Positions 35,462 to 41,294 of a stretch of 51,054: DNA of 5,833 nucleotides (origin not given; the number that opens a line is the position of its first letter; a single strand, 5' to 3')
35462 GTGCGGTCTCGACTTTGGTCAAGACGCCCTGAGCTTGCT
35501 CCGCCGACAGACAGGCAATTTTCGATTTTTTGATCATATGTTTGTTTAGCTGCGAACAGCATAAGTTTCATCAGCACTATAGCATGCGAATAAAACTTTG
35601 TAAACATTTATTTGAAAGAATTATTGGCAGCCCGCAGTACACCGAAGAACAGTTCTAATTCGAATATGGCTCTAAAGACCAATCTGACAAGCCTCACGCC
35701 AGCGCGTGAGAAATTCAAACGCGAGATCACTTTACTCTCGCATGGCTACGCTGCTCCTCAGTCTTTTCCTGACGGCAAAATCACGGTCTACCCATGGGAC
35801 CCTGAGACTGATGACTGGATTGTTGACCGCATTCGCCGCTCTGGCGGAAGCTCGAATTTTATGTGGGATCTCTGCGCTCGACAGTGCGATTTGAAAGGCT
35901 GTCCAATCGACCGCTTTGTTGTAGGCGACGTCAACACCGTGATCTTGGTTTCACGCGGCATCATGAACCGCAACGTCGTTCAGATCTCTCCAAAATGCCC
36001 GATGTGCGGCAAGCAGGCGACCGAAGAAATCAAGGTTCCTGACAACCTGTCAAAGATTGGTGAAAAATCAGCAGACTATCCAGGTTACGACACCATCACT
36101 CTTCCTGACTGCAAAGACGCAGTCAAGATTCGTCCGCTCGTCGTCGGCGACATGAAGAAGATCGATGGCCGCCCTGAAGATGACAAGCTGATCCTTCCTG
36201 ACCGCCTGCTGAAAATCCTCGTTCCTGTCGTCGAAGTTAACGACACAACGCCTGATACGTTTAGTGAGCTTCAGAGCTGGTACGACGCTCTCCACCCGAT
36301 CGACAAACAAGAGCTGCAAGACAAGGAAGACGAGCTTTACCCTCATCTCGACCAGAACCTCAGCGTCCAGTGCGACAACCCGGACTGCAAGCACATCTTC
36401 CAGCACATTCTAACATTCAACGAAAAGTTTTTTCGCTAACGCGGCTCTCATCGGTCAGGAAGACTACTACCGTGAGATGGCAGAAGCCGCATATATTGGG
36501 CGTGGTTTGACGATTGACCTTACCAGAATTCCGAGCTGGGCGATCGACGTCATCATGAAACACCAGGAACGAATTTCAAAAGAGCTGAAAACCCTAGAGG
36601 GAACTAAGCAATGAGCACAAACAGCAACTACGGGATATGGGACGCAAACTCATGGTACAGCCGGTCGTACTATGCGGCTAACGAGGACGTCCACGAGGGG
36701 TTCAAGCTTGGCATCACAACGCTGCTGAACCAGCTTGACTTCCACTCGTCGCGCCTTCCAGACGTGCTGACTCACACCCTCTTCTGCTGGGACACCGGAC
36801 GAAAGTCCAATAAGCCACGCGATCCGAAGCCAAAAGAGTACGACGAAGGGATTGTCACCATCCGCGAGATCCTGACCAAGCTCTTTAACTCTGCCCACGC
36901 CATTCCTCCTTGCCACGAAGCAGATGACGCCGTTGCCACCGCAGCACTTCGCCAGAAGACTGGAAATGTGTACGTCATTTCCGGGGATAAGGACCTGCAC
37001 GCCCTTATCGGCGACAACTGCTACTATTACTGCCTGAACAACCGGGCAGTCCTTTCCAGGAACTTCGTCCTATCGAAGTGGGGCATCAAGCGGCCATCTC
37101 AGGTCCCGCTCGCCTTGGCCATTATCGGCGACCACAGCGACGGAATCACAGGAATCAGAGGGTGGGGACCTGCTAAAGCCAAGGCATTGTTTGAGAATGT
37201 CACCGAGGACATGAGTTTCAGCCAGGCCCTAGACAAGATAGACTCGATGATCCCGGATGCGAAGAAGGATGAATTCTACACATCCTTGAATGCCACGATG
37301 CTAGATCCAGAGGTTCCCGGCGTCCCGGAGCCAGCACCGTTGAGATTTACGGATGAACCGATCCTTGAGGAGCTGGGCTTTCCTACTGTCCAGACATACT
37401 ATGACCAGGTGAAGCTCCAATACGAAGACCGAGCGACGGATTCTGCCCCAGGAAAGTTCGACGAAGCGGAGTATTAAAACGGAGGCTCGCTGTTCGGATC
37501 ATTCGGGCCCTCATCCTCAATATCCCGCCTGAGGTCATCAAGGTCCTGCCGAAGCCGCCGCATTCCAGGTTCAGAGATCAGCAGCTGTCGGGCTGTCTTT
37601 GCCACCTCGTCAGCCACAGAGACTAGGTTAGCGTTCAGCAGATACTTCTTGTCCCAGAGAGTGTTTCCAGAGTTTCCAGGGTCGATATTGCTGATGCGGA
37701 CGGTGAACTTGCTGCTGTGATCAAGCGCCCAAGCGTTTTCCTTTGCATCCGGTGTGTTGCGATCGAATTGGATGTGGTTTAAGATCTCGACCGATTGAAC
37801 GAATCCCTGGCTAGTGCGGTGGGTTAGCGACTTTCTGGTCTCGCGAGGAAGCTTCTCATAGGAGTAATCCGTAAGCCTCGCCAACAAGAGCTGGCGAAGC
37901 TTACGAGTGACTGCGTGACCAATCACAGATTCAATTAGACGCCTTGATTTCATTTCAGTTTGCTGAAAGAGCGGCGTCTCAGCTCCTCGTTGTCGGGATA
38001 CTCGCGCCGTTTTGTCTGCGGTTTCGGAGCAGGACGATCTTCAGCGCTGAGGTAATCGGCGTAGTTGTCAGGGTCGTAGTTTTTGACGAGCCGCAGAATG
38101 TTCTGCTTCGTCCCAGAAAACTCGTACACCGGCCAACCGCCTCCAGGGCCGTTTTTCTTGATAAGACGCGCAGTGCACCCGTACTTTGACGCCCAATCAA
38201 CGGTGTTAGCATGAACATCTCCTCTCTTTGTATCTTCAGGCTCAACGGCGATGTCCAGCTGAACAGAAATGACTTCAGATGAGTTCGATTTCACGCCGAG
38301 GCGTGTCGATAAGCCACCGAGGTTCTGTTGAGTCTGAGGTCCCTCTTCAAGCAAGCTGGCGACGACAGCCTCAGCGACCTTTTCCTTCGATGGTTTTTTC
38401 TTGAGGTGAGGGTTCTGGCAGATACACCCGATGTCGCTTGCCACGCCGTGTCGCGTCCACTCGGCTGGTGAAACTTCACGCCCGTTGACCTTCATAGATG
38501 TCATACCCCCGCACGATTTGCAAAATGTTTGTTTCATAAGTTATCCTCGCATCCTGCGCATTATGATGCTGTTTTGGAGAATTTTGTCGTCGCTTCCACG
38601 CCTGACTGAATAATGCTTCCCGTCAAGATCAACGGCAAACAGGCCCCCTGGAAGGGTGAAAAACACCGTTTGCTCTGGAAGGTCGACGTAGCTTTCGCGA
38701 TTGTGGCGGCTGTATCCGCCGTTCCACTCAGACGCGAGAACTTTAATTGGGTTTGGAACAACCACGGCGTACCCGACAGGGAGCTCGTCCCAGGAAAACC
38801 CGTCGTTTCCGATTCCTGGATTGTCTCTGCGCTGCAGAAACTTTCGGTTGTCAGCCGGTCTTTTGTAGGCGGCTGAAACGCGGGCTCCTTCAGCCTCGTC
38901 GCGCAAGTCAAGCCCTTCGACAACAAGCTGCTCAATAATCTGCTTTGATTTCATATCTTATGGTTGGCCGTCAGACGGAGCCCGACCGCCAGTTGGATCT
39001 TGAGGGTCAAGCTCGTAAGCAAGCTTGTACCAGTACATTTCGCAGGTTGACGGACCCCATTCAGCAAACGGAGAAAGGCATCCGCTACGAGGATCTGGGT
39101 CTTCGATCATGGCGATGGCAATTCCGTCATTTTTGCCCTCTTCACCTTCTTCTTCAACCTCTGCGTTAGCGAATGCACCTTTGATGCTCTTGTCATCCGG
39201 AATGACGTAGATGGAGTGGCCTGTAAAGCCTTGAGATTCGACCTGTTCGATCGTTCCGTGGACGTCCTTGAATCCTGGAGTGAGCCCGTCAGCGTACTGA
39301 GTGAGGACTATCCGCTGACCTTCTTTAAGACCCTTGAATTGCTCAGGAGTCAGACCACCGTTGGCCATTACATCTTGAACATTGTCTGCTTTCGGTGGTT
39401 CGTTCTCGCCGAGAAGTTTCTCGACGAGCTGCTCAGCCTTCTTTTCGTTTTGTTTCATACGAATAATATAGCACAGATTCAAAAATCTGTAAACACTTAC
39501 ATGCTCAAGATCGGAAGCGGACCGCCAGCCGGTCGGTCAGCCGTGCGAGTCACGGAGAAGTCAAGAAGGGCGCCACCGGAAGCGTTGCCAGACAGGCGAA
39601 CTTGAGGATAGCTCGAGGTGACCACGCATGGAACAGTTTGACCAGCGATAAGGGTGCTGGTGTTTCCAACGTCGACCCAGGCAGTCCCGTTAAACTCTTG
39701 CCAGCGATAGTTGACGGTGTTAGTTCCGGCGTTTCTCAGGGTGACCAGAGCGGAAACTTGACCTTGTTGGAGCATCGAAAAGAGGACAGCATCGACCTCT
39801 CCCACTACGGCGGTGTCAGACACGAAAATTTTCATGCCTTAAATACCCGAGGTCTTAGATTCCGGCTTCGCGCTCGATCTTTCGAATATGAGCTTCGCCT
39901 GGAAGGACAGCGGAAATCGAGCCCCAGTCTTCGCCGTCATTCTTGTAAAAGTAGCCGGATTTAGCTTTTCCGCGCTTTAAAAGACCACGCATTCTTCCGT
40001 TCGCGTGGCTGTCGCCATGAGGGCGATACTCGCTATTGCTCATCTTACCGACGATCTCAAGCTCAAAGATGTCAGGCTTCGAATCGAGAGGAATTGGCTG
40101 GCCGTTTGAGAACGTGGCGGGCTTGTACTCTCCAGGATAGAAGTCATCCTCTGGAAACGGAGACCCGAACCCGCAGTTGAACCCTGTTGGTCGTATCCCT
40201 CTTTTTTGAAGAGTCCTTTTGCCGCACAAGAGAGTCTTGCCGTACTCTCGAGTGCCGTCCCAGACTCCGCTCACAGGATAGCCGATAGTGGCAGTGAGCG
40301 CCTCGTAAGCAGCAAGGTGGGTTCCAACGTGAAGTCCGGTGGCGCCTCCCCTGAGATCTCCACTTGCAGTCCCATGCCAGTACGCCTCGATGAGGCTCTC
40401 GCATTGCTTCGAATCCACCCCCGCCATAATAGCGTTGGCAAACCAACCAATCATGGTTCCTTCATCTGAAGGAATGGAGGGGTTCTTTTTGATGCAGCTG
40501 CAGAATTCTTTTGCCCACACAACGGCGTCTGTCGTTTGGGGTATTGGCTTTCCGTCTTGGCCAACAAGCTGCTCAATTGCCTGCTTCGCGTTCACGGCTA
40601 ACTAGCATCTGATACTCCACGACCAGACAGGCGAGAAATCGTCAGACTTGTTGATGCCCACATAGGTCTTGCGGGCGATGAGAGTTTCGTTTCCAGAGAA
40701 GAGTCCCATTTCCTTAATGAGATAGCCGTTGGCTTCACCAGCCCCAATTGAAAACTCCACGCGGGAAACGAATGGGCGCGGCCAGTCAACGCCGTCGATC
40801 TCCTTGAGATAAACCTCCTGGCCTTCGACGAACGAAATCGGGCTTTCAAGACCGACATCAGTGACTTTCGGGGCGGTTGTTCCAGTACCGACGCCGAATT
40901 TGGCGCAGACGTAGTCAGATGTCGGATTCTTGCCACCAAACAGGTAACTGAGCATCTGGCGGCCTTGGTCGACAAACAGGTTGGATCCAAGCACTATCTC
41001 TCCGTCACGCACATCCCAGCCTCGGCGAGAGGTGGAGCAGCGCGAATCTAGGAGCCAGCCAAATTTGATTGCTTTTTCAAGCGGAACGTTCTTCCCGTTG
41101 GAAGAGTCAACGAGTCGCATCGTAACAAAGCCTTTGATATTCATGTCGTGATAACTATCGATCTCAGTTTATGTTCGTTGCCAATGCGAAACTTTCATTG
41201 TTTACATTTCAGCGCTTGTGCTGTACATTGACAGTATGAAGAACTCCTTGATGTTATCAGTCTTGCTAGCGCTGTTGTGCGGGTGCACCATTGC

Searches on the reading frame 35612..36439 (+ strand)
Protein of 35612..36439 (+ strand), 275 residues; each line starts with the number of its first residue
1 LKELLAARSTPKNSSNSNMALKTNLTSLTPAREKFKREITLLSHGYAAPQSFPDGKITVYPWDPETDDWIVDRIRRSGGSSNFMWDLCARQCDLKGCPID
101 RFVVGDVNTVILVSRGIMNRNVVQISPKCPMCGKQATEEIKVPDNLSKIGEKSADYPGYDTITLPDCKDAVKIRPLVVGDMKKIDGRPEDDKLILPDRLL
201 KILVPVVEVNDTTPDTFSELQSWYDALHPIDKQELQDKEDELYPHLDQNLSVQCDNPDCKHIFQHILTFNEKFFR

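Call 24: search_protein_families(library=pfam, proteins=[window:35612-36439:+], max_evalue=0.01)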
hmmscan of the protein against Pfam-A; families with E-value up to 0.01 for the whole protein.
window:35612-36439:+ (275 aa): 0 families

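Call 72: search_protein_families(library=phrogs, proteins=[window:35624-36439:+], max_evalue=0.01)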
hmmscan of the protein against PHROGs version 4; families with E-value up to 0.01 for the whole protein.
window:35624-36439:+ (271 aa): 2 families
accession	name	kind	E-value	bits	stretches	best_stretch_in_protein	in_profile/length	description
phrog_150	-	tail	3.4e-06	27.7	1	98-270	72-232/282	baseplate hub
phrog_6332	-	unknown function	0.0053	17.7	1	124-166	9-52/60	-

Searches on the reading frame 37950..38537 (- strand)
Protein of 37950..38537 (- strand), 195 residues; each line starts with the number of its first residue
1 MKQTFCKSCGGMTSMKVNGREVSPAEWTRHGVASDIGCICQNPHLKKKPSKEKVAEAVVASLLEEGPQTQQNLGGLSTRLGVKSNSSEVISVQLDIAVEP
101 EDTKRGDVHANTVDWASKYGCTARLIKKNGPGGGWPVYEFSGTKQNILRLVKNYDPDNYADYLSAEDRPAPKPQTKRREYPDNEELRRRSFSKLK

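Call 24: search_protein_families(library=pfam, proteins=[window:37950-38537:-], max_evalue=0.01)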
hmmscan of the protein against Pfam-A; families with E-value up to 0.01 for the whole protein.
window:37950-38537:- (195 aa): 0 families

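Call 72: search_protein_families(library=phrogs, proteins=[window:37950-38537:-], max_evalue=0.01)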
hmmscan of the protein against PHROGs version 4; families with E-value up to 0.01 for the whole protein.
window:37950-38537:- (195 aa): 1 family
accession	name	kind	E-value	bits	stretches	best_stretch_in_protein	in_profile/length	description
phrog_5922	-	unknown function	6.6e-06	27.1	1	120-162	37-79/85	-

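Call 95: search_protein_families(library=pfam, proteins=[window:37950-38537:-], max_evalue=0.01)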
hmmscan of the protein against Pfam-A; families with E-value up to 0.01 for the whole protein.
window:37950-38537:- (195 aa): 0 families

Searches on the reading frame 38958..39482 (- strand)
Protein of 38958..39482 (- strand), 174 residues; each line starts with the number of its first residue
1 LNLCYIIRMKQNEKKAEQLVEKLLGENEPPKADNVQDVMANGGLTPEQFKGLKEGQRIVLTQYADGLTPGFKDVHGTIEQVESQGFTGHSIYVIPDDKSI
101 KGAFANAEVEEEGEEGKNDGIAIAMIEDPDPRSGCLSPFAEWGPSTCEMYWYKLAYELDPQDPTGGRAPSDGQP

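Call 10: search_protein_families(library=phrogs, proteins=[window:38958-39482:-])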
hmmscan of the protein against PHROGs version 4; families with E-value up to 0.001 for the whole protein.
window:38958-39482:- (174 aa): 0 families

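Call 24: search_protein_families(library=pfam, proteins=[window:38958-39458:-], max_evalue=0.01)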
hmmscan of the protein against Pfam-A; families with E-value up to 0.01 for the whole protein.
window:38958-39458:- (166 aa): 0 families

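Call 33: find_encoding_contigs(protein=window:38958-39458:-, flank=6000, max_places=10)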
Protein window:38958-39458:- (166 aa): 8 contigs read that carry it; 5 places shown.
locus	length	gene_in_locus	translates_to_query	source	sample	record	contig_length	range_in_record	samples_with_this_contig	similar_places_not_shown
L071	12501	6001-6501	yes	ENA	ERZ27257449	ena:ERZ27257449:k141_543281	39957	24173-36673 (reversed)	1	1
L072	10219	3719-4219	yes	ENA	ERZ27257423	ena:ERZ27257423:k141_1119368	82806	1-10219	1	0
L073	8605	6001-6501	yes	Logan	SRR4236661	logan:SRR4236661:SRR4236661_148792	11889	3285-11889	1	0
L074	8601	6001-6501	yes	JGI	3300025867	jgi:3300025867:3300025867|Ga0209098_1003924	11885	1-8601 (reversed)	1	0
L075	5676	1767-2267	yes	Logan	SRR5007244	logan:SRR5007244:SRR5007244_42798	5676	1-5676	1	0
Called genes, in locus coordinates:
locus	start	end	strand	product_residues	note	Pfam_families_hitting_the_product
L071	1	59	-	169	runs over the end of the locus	-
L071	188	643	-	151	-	-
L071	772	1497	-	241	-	-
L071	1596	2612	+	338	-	-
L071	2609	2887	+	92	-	-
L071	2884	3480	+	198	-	-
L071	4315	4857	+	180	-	-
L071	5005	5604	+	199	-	-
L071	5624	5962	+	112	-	-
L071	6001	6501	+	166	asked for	-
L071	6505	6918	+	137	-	-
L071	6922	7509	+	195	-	-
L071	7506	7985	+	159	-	-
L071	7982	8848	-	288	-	PF02739:5_3_exonuc_N, PF01367:5_3_exonuc (weak)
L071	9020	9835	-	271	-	-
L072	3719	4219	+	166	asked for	-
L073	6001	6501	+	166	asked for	-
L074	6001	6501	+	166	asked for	-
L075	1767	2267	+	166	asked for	-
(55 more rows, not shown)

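Call 50: find_homologous_proteins(query=window:38958-39458:-, max_evalue=0.00001)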
Query window:38958-39458:- (166 aa): 1 proteins with E <= 0.00001 among 53 candidates.
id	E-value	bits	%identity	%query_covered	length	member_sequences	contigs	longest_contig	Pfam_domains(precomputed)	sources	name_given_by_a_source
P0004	5.4e-108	376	100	100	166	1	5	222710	-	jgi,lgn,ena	-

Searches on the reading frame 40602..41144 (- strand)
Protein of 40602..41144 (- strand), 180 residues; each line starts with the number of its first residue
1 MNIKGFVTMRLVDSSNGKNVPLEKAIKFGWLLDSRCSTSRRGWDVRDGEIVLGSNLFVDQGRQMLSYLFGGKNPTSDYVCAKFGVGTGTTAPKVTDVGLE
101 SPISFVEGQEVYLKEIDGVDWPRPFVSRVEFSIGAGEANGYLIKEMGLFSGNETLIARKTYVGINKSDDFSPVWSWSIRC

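Call 24: search_protein_families(library=pfam, proteins=[window:40602-41144:-], max_evalue=0.01)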
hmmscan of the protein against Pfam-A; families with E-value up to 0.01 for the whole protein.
window:40602-41144:- (180 aa): 0 families

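Call 59: search_protein_families(library=phrogs, proteins=[window:40602-41144:-], max_evalue=0.01)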
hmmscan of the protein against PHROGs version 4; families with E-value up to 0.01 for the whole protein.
window:40602-41144:- (180 aa): 2 families
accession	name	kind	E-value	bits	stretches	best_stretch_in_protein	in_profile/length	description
phrog_5417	-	unknown function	1.2e-18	68.4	1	54-178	32-154/156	-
phrog_4176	-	tail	1.4e-07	32.4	1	74-158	50-136/309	tail fiber protein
